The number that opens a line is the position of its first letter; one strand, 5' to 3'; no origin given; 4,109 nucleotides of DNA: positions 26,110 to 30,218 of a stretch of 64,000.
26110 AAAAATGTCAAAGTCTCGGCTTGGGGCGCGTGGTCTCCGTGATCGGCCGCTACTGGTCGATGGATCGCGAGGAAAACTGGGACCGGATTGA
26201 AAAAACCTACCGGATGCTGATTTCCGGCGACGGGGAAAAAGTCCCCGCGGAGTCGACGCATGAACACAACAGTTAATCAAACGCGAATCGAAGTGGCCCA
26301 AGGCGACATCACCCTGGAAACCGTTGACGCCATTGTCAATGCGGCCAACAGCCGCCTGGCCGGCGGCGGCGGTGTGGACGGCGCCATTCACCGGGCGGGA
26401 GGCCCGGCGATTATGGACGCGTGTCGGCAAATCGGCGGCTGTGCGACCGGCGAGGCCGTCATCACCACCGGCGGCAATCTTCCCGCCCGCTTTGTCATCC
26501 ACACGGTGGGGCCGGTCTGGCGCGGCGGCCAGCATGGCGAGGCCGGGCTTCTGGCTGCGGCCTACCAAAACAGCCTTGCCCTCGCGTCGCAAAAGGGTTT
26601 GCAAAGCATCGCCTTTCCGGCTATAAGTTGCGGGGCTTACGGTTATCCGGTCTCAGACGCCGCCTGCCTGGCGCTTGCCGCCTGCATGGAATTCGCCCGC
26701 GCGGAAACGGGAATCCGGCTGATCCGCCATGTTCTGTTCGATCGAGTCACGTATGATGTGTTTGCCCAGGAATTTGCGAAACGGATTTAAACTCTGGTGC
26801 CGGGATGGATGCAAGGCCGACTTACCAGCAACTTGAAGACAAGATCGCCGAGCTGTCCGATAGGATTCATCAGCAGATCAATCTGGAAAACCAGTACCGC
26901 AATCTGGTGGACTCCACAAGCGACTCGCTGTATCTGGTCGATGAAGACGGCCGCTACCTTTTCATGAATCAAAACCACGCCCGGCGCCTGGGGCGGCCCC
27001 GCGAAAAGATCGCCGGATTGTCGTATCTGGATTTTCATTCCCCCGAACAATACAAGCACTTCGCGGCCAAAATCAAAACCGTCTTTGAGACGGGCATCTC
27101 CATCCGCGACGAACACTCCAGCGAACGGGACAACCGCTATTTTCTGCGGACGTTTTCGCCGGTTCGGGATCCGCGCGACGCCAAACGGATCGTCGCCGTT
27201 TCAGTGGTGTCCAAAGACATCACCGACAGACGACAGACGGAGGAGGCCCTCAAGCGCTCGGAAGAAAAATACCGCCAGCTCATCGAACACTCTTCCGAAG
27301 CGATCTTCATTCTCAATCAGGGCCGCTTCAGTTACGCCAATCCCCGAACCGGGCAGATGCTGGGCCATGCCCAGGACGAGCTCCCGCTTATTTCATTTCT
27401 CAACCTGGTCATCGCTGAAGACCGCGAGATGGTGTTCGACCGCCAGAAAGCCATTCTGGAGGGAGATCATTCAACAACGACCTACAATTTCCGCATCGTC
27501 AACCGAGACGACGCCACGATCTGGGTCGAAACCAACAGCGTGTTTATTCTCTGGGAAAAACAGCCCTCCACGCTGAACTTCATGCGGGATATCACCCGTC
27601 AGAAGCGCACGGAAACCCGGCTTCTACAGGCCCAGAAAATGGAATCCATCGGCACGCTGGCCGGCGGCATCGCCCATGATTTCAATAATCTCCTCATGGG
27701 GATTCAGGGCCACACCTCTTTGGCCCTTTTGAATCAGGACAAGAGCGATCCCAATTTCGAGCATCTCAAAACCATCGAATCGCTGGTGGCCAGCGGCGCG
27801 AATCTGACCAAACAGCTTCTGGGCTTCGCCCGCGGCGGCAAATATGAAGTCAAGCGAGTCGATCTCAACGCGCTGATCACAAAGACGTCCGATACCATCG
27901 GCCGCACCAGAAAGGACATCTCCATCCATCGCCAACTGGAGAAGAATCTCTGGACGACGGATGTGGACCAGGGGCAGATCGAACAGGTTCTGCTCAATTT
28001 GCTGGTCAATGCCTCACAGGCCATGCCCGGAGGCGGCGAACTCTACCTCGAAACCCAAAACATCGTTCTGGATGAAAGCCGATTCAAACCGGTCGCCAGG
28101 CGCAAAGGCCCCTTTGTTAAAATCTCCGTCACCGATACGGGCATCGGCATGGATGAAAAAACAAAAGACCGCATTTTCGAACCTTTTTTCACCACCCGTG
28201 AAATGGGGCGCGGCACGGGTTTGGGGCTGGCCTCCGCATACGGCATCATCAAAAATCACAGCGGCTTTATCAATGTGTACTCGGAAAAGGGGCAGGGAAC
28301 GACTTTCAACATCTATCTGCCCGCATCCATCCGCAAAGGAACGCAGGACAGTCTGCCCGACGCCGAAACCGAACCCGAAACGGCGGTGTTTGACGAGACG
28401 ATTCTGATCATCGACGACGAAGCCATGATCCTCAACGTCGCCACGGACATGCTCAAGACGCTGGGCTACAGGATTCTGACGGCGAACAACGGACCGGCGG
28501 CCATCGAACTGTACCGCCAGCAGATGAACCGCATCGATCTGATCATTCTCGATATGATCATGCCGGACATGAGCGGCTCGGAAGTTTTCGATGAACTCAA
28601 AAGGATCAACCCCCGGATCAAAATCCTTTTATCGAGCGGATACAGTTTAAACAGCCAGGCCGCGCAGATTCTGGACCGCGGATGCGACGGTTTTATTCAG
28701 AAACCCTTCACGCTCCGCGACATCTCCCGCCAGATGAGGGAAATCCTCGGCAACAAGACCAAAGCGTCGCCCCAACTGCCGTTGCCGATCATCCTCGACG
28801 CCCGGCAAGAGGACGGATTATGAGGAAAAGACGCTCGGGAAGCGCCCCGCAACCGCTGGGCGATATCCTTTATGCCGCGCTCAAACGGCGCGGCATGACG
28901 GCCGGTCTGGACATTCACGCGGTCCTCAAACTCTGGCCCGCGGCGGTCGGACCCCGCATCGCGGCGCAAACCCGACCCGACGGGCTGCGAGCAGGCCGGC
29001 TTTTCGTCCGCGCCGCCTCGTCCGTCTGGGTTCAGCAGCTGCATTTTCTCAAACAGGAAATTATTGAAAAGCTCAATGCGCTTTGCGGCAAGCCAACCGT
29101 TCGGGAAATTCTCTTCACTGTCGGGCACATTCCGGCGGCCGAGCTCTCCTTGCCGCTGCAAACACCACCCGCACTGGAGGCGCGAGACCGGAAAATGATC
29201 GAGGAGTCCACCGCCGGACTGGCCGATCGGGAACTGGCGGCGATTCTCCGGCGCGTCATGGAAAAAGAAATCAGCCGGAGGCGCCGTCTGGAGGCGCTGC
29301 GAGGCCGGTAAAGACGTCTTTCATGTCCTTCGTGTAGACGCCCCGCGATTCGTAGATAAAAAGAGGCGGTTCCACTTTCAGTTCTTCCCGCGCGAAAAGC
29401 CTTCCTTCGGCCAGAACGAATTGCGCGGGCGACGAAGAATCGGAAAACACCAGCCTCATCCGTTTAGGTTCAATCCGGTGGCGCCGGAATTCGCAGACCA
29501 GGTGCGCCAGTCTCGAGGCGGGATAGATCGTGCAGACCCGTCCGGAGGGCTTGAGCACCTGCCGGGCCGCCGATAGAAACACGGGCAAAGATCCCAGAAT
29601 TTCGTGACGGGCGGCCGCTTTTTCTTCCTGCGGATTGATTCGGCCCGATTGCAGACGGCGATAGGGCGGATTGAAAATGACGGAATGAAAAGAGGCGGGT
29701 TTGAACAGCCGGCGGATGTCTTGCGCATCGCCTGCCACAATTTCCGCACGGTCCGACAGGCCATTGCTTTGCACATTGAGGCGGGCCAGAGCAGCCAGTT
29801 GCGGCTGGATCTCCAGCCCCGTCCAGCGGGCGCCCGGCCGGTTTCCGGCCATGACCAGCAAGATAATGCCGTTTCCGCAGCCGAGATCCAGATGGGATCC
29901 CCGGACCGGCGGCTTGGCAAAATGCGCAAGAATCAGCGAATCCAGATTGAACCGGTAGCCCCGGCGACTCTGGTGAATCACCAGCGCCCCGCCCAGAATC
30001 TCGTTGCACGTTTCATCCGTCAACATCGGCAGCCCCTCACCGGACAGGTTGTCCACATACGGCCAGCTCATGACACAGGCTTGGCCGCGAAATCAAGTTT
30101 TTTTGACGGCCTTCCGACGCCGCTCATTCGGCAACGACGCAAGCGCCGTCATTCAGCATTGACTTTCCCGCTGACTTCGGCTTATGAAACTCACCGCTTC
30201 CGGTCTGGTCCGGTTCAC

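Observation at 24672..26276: Circularly permuted cofactor-independent phosphoglycerate mutase in a single ORF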

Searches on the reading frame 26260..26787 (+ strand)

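Call 36: search_protein_families(library=pfam, proteins=[window:26260-26787:+], max_evalue=0.001)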
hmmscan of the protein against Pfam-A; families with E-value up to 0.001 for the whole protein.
window:26260-26787:+ (176 aa): 1 family
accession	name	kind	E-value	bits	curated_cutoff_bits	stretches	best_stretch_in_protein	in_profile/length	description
PF01661.27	Macro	-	2.8e-46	156.7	22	1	26-136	1-116/118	Macro domain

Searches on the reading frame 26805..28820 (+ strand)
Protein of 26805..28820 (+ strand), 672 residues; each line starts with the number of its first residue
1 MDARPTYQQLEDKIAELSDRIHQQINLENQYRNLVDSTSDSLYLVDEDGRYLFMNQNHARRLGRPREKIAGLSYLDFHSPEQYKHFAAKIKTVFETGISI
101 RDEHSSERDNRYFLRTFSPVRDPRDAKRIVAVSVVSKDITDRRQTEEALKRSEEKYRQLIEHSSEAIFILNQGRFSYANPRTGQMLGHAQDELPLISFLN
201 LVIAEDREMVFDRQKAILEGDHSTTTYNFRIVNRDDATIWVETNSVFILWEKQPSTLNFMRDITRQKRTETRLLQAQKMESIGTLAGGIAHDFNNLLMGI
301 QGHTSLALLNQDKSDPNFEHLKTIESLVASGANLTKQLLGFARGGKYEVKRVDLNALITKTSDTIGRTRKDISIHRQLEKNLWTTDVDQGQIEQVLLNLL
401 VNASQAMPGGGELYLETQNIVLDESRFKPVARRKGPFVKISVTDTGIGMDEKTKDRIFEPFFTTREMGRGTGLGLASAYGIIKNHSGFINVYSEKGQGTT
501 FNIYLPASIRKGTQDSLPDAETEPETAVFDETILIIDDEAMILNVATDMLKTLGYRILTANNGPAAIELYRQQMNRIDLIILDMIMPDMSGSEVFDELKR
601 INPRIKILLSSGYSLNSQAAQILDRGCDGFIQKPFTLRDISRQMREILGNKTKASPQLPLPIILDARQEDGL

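Call 36: search_protein_families(library=pfam, proteins=[window:26805-28820:+], max_evalue=0.001)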
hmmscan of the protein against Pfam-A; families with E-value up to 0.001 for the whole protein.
window:26805-28820:+ (672 aa): 10 families
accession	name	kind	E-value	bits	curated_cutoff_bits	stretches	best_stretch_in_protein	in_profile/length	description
PF00072.30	Response_reg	-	2.6e-23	82.7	30.2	1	533-641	1-107/111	Response regulator receiver domain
PF02518.31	HATPase_c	-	1.3e-20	74.3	26.4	1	388-507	2-109/111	Histidine kinase-, DNA gyrase B-, and HSP90-like ATPase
PF00989.32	PAS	-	2.8e-20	72.8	22.6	2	154-263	1-113/113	PAS fold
PF08448.16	PAS_4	-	2.1e-17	63.8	23.1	1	35-144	1-110/110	PAS fold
PF13188.13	PAS_8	-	7.3e-16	57.9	21.8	2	154-207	1-55/65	PAS domain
PF13426.13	PAS_9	-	9.5e-15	55.2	27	2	40-141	2-103/103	PAS domain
PF08447.18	PAS_3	-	1.7e-12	47.9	25.6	1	177-251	3-79/89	PAS fold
PF14598.12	PAS_11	-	1e-05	25.9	25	0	178-248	17-86/109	PAS domain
PF00512.31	HisKA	-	0.00013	22.4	26.9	1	283-344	3-63/66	His Kinase A (phospho-acceptor) domain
PF24820.1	Diguanyl_cycl_sensor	-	0.00014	22.3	28.1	0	35-87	2-54/109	Diguanylate cyclase-like sensor domain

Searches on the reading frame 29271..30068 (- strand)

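Call 36: search_protein_families(library=pfam, proteins=[window:29271-30068:-], max_evalue=0.001)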
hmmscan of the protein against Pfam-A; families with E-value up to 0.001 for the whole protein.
window:29271-30068:- (265 aa): 10 families
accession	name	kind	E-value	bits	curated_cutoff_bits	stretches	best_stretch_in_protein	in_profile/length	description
PF05175.20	MTS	-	1.2e-12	48.3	23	1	45-141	22-113/170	Methyltransferase small domain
PF13847.12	Methyltransf_31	-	2.4e-11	43.9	27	1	59-193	7-124/145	Methyltransferase domain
PF13649.12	Methyltransf_25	-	2.5e-09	38.1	27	1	60-132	2-70/97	Methyltransferase domain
PF08241.18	Methyltransf_11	-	3.2e-09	37.7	21.2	1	60-131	1-65/95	Methyltransferase domain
PF13489.12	Methyltransf_23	-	3e-06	27.5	27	1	42-105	9-70/164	Methyltransferase domain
PF02390.23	Methyltransf_4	-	3e-06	27.3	24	1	58-134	4-80/173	Putative methyltransferase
PF01170.24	UPF0020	-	7.5e-06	26.2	22.3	1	76-187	73-171/197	RMKL-like, methyltransferase domain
PF08242.18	Methyltransf_12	-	1.1e-05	26.4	30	1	60-118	1-59/98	Methyltransferase domain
PF05971.18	Methyltransf_10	-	0.00024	21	23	1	35-118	82-167/299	RNA methyltransferase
PF07669.17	Eco57I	-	0.00028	21.5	25.3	1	116-187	63-139/171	Eco57I restriction-modification methylase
